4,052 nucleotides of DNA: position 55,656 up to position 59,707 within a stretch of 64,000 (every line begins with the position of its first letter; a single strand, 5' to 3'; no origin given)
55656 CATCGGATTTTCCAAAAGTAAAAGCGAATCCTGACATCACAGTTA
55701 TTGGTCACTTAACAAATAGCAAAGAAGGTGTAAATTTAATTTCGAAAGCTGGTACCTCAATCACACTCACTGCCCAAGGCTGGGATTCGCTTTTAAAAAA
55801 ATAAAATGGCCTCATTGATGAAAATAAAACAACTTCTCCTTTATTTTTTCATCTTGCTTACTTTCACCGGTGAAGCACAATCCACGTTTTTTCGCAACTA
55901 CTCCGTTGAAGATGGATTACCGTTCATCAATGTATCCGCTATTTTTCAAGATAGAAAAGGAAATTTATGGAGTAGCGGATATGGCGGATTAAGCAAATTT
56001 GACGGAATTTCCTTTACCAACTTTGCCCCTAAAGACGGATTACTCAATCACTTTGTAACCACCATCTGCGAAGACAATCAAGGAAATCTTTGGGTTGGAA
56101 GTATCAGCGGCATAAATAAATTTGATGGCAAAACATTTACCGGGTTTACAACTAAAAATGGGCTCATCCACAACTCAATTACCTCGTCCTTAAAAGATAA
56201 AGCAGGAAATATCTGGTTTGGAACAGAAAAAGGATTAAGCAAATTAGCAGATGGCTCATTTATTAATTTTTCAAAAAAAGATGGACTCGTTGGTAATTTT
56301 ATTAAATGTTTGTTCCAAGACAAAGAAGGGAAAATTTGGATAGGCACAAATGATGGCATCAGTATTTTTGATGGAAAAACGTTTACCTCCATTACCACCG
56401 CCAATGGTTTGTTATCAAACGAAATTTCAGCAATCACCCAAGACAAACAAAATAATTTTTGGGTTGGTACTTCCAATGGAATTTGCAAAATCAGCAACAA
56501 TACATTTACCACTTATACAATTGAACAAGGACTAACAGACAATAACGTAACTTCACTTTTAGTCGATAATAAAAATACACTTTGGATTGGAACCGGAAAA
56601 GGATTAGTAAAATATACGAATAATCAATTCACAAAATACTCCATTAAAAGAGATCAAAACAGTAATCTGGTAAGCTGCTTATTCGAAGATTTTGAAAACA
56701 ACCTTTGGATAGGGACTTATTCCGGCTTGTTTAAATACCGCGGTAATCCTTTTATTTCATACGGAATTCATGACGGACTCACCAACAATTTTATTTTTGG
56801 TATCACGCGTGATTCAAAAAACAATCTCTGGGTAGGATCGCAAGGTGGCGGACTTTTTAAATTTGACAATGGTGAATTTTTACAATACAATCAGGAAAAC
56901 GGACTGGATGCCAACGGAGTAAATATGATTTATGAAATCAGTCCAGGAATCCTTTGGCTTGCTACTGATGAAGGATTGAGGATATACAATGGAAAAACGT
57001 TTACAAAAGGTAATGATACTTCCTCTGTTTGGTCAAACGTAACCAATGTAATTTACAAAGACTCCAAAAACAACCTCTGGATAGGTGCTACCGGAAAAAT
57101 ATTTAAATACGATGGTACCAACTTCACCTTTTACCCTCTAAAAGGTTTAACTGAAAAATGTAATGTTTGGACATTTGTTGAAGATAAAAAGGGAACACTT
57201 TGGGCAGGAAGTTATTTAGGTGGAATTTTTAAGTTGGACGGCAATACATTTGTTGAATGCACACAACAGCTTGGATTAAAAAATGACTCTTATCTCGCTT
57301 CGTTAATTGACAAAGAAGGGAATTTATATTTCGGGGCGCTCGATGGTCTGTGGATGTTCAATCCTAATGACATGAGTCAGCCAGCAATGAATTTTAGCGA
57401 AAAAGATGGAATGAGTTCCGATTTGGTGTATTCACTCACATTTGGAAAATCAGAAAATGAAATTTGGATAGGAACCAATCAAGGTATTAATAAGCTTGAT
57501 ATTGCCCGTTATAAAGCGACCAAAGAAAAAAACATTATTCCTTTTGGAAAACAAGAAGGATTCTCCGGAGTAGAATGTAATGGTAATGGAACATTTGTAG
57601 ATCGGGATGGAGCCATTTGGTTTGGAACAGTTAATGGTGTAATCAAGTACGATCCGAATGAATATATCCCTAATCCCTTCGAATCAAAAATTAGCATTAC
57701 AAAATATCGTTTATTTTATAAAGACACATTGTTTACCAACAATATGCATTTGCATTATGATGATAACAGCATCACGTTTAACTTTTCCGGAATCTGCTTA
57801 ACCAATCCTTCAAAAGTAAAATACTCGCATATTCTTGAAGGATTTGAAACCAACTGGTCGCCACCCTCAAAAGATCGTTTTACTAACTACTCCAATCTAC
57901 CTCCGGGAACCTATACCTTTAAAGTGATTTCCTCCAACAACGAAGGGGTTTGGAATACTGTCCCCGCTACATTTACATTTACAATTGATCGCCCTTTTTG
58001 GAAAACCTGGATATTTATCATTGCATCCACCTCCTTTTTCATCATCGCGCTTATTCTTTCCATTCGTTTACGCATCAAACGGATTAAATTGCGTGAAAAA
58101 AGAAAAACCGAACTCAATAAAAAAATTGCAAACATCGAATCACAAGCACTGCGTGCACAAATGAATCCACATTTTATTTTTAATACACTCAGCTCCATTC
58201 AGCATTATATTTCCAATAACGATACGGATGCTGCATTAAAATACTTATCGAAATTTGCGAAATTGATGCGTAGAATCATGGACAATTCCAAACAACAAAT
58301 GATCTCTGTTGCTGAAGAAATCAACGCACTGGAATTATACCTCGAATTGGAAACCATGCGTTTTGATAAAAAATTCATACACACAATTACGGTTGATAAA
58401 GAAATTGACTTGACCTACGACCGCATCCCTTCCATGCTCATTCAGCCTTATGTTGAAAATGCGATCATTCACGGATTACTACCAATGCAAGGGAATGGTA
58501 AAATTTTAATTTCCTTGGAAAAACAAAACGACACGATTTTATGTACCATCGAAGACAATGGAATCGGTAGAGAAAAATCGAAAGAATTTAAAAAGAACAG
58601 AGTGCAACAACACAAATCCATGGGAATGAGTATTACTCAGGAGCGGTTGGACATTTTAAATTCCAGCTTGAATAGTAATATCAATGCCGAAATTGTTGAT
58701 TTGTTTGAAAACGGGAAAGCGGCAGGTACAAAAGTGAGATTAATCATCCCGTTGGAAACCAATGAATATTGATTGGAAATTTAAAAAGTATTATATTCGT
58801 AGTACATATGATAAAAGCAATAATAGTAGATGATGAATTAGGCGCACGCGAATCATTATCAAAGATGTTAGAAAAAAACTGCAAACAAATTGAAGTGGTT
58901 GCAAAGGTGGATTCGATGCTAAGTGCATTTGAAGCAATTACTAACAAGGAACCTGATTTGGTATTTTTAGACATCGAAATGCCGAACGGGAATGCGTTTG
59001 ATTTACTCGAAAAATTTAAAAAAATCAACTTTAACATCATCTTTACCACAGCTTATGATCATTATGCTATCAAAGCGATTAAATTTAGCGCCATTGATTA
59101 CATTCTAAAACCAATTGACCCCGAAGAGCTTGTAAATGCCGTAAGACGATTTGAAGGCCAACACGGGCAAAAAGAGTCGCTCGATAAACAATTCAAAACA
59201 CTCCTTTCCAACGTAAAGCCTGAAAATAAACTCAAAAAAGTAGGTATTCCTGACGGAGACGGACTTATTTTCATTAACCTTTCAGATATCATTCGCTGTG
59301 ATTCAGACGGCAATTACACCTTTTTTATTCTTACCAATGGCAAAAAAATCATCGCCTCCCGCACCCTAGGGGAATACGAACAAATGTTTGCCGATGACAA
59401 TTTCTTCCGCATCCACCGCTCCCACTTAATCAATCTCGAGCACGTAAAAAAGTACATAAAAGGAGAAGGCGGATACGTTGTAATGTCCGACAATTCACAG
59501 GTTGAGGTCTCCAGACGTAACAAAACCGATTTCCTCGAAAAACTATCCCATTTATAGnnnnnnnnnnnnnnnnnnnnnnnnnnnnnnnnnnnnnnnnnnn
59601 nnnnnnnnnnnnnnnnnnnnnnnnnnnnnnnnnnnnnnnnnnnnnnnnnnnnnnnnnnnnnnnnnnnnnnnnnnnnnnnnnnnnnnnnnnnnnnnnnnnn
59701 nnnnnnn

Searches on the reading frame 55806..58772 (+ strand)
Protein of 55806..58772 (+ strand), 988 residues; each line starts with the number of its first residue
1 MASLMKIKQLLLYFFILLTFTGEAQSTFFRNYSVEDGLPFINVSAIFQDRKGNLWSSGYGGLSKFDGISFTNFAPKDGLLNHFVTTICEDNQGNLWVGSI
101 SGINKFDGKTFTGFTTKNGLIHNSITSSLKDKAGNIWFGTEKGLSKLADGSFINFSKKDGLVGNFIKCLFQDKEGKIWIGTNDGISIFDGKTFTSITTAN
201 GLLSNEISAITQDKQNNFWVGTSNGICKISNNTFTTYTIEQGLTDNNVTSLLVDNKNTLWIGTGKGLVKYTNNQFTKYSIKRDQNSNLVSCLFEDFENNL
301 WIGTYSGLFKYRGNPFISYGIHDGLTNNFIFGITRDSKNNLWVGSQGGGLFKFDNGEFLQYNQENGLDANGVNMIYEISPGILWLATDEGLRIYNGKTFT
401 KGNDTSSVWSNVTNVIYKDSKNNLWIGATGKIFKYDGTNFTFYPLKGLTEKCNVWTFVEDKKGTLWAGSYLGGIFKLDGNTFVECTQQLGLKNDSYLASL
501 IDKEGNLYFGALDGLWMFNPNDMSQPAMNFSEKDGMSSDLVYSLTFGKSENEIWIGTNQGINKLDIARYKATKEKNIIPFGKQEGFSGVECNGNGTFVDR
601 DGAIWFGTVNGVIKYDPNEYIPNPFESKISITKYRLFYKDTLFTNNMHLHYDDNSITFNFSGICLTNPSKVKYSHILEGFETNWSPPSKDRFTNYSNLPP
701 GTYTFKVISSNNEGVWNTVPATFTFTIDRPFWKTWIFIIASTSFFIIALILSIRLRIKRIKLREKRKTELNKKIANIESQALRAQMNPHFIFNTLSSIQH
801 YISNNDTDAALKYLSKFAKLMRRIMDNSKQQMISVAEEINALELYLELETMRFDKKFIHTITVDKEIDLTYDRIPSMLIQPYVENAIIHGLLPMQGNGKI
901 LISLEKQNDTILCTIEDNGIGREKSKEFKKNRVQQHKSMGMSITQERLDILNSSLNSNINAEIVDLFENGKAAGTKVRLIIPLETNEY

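Call 10: search_protein_families(library=pfam, proteins=[window:55806-58772:+], max_evalue=0.01)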
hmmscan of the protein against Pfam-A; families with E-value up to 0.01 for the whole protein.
window:55806-58772:+ (988 aa): 13 families
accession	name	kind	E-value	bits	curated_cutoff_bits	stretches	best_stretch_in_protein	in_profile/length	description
PF07494.17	Reg_prop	-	1.8e-60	193.5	20.4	7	160-183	1-24/24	Two component regulator propeller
PF06580.19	His_kinase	-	1.5e-22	80.1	25.2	1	778-857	2-81/81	Histidine kinase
PF07495.19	Y_Y_Y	-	3.1e-14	53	26.6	1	666-727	3-64/65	Y_Y_Y domain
PF23748.1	Beta-prop_LRRK2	-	3e-07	30.2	26.9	0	241-268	269-296/359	LRRK2 beta propeller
PF02518.31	HATPase_c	-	7.7e-06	26.8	26.4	1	878-984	9-110/111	Histidine kinase-, DNA gyrase B-, and HSP90-like ATPase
PF20067.5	SSL_N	-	6.2e-05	23.2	18.9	0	598-613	28-43/46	Strictosidine synthase-like, N-terminal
PF24796.1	WDR55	-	0.0013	18.3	200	0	180-308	113-244/296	WDR55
PF21474.3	DNApolII_N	-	0.0027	17.9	25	0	383-392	19-28/36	DNA polymerase II, N-terminal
PF08450.18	SGL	-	0.0041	17.2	26.3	0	165-224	42-105/246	SMP-30/Gluconolactonase/LRE-like region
PF15086.11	UPF0542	-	0.0042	17.3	27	1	737-779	23-64/68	Uncharacterised protein family UPF0542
PF04536.20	TPM_phosphatase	-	0.0052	17.2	22.1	0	203-281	16-99/125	TPM domain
PF14870.12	PSII_BNR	-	0.0082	15.9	27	0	336-435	196-302/303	Photosynthesis system II assembly factor YCF48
PF23907.1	DUF7249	-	0.0099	17.3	27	0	135-215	17-87/93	Family of unknown function (DUF7249)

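Call 11: search_protein_families(library=ncbifam, proteins=[window:55806-58772:+], max_evalue=0.01)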
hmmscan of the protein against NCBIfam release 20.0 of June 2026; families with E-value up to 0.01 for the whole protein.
window:55806-58772:+ (988 aa): 2 families
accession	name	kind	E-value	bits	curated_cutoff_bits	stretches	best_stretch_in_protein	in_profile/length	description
NF052228.1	T9SS_PorZ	equivalog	6.8e-25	87.6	260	2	234-409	465-674/757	type IX secretion system anionic LPS delivery protein PorZ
TIGR01925.2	spIIAB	equivalog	0.00019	21.3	135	1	878-951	41-118/137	anti-sigma F factor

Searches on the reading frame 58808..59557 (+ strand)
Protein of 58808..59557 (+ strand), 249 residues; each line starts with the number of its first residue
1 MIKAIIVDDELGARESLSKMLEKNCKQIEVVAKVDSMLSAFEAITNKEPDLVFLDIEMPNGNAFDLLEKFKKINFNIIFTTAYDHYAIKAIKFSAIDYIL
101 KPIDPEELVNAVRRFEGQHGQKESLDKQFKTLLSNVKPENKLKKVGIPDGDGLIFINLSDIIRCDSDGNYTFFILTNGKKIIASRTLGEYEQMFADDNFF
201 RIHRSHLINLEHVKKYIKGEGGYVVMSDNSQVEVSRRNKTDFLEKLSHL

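Call 10: search_protein_families(library=pfam, proteins=[window:58808-59557:+], max_evalue=0.01)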
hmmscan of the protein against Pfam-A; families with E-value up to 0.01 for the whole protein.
window:58808-59557:+ (249 aa): 2 families
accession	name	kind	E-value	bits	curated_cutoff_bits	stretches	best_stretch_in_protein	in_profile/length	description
PF00072.30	Response_reg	-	6.3e-22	78.3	30.2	1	5-113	2-111/111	Response regulator receiver domain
PF04397.21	LytTR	-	3.7e-19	69.2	22.6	1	152-246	2-97/98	LytTr DNA-binding domain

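Call 11: search_protein_families(library=ncbifam, proteins=[window:58808-59557:+], max_evalue=0.01)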
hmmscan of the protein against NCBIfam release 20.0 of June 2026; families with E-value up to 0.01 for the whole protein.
window:58808-59557:+ (249 aa): 83 families (the best 25 are shown)
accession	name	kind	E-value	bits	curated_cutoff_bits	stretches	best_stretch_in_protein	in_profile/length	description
NF008677.0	PRK11697.1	equivalog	4.8e-39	134.1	246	1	1-245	1-234/238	two-component system response regulator BtsR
NF010684.1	PRK14084.1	equivalog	2.2e-35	122.6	375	1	2-242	1-248/254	response regulator transcription factor LytR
TIGR01818.1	ntrC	equivalog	4.3e-15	55.5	558.6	1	5-124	2-122/463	nitrogen regulation protein NR(I)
TIGR02875.1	spore_0_A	equivalog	4.4e-14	52.4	200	1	2-137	3-141/262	sporulation transcription factor Spo0A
NF001965.0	PRK00742.1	subfamily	8.5e-14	51.5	293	1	2-103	4-109/357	chemotaxis-specific protein-glutamate methyltransferase CheB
NF008469.0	PRK11361.1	equivalog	1.6e-13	50.2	714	1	4-123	7-127/461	acetoacetate metabolism transcriptional regulator AtoC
NF052445.1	RespRegMctR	equivalog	4e-13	49.3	300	1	2-115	2-118/205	two-component system response regulator MctR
NF033791.1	ActR_PrrA_rreg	equivalog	6.2e-13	49.1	250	1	5-119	5-120/173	ActR/PrrA/RegA family redox response regulator transcription factor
NF006900.1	PRK09390.1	equivalog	6.8e-13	48.6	255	1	5-127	8-131/203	response regulator FixJ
NF007935.0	PRK10651.1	equivalog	1.3e-12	47.4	250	1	4-114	9-122/216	two-component system response regulator NarL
NF047785.1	respo_reg_MadR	equivalog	2.3e-12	46.7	300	1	2-116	1-121/209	MadR family response regulator transcription factor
NF011896.0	PRK15369.1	equivalog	1e-11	44.8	242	1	2-114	4-119/211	two component system response regulator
NF045944.1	ResRegRpaBCyano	equivalog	1.5e-11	44.1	330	1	5-115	1-111/229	response regulator transcription factor RpaB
NF007419.0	PRK09958.1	equivalog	4.1e-11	42.8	251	1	3-111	2-112/204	acid-sensing system DNA-binding response regulator EvgA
NF008296.0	PRK11083.1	equivalog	6.3e-11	42.1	273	1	4-115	6-117/228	two-component system response regulator CreB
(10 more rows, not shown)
